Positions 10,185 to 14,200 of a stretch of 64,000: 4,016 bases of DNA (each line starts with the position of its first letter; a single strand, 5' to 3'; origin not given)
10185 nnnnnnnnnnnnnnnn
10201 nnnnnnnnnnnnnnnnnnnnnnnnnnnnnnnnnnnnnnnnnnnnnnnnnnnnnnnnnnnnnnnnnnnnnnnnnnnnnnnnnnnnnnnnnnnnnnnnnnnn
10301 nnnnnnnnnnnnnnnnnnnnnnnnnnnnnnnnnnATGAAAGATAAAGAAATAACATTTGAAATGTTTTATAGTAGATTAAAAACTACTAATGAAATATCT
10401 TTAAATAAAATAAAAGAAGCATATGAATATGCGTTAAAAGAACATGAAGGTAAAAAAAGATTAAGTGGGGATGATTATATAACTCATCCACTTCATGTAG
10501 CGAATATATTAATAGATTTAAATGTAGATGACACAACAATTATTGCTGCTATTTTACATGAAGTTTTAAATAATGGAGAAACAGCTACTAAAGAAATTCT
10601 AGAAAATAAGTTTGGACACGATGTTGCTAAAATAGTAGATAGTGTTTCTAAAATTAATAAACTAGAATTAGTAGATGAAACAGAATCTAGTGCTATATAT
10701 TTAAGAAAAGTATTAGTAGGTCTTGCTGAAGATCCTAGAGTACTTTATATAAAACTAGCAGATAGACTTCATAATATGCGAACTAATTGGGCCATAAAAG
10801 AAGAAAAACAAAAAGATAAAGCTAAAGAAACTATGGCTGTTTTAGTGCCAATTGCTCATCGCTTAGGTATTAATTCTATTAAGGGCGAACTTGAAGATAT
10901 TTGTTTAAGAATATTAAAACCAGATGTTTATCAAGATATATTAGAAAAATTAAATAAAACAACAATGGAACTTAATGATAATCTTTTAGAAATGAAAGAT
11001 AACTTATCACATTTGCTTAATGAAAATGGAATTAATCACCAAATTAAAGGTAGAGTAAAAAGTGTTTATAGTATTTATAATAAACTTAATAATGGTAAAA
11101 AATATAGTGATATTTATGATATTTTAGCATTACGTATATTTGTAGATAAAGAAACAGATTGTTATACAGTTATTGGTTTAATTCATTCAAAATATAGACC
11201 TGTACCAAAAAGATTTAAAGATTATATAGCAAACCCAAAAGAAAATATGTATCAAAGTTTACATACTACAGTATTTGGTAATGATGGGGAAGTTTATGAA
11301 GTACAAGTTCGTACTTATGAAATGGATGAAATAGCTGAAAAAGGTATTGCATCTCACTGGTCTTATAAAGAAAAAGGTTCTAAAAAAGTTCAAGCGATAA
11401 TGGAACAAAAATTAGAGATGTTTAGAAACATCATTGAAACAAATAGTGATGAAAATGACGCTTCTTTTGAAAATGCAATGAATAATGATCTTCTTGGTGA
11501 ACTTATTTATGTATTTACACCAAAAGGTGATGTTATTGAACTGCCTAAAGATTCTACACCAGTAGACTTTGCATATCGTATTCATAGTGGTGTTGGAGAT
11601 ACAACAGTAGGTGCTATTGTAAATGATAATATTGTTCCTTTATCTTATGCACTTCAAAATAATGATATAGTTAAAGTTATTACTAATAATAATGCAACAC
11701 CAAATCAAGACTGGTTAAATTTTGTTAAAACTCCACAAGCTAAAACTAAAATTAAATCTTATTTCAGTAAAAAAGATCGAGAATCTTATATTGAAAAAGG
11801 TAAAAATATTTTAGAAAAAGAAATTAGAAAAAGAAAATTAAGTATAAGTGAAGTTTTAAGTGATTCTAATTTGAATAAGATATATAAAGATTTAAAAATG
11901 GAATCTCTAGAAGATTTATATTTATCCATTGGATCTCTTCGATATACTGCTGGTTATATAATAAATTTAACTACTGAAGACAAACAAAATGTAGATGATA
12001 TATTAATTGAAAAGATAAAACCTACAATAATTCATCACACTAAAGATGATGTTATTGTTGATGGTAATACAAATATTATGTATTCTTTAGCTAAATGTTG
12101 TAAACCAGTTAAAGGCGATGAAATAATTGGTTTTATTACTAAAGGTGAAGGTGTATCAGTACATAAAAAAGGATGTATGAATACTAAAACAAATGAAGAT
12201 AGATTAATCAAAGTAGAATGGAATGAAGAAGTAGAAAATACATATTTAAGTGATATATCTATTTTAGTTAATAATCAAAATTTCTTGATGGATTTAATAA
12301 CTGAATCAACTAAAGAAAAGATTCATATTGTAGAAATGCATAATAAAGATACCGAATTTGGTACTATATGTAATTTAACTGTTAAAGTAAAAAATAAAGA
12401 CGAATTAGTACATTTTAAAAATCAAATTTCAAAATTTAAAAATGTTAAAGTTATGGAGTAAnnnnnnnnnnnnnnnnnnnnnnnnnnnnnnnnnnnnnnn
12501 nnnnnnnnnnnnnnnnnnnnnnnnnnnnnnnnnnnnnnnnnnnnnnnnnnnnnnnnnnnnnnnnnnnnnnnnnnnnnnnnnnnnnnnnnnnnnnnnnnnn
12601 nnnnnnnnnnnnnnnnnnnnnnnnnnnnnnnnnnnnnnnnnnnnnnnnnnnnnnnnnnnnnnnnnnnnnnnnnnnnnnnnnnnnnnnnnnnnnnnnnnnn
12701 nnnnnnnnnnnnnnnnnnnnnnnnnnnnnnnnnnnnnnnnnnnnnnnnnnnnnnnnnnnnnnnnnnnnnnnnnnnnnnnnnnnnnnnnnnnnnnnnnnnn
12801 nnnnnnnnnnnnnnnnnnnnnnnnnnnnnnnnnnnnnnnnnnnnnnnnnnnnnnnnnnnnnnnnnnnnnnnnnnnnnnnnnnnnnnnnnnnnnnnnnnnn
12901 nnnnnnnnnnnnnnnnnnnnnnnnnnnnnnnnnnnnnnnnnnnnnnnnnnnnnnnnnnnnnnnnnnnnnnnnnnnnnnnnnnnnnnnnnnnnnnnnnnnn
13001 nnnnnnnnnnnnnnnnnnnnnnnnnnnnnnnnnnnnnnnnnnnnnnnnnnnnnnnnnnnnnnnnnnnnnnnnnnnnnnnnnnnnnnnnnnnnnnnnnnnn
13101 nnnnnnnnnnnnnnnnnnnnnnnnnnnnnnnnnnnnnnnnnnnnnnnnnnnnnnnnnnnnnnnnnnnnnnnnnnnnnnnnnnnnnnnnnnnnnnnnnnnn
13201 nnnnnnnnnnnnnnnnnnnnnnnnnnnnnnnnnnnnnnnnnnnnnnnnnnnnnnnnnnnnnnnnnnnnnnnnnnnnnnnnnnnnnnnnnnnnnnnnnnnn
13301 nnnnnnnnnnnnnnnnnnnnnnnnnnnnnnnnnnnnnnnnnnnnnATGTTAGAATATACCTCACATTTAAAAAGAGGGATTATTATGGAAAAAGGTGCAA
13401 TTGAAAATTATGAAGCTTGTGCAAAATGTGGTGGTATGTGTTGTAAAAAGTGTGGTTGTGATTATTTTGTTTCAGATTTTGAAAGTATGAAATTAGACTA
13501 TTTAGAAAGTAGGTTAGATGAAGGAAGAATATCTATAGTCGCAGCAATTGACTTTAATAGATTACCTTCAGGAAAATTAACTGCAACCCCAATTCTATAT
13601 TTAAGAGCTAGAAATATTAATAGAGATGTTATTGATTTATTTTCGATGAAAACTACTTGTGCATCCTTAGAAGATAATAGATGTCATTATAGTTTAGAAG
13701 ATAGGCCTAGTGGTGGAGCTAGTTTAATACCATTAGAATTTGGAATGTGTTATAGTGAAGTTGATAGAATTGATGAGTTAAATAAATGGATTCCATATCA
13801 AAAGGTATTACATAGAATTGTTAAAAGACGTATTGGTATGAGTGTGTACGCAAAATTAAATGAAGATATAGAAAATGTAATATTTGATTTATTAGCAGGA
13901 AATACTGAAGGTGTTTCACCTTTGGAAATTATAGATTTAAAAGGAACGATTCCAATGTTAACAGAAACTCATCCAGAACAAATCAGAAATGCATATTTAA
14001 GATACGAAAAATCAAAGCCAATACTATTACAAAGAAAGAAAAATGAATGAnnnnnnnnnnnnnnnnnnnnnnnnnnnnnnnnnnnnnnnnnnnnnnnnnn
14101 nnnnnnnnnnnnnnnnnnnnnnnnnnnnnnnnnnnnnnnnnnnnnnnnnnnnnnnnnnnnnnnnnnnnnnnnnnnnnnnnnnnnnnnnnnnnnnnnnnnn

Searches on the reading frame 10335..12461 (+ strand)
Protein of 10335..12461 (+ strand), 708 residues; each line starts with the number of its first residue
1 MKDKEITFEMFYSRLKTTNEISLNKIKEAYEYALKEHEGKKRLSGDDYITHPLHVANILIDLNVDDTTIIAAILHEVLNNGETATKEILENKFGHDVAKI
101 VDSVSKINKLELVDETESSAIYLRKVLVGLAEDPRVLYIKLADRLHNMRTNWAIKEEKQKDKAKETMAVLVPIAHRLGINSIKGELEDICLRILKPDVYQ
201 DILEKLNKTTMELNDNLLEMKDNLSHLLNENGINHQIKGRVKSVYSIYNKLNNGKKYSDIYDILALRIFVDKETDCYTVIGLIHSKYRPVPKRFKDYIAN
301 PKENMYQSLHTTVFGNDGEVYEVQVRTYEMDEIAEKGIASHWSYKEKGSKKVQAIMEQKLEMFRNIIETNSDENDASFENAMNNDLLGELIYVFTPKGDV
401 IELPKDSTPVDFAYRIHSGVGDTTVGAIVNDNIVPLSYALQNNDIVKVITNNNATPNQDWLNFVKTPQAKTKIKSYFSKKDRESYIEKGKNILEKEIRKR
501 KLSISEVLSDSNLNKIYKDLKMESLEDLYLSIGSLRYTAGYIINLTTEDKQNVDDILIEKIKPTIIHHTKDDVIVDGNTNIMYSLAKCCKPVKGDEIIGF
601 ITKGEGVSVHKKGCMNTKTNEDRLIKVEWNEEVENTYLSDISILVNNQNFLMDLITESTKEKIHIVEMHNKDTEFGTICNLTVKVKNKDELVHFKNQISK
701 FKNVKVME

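Call 7: search_protein_families(library=pfam, proteins=[window:10335-12461:+], max_evalue=0.01)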
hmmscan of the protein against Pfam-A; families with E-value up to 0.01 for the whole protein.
window:10335-12461:+ (708 aa): 6 families
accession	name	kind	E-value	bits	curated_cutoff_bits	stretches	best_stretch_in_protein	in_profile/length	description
PF04607.23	RelA_SpoT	-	6.1e-41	139.7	27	1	239-348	1-112/113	Region found in RelA / SpoT proteins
PF13328.12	HD_4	-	4.2e-40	137.5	27.2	1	29-179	1-155/156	HD domain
PF02824.27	TGS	-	3.2e-23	82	22.2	1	391-450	1-60/60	TGS domain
PF01966.28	HD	-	2.9e-06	28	22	1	48-148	1-116/116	HD domain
PF19296.4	RelA_AH_RIS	-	4.2e-06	27.4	23.8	1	463-552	3-88/185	RelA/SpoT, AH and RIS domains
PF13291.12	ACT_4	-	0.0018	19.4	27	1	636-705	4-76/80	ACT domain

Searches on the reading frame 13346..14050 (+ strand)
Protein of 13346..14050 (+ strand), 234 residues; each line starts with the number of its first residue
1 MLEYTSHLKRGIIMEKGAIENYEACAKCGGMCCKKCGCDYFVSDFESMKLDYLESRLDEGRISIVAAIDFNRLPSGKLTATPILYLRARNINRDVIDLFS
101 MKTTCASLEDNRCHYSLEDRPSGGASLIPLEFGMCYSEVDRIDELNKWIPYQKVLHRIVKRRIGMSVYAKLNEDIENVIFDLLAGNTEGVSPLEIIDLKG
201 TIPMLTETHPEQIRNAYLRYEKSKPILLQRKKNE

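Call 7: search_protein_families(library=pfam, proteins=[window:13346-14050:+], max_evalue=0.01)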
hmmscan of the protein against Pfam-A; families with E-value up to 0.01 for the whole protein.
window:13346-14050:+ (234 aa): 0 families

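Call 26: find_encoding_contigs(protein=window:13346-14050:+, flank=1500, max_places=10)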
Protein window:13346-14050:+ (234 aa): no gene with exactly this product is on record in the collection.
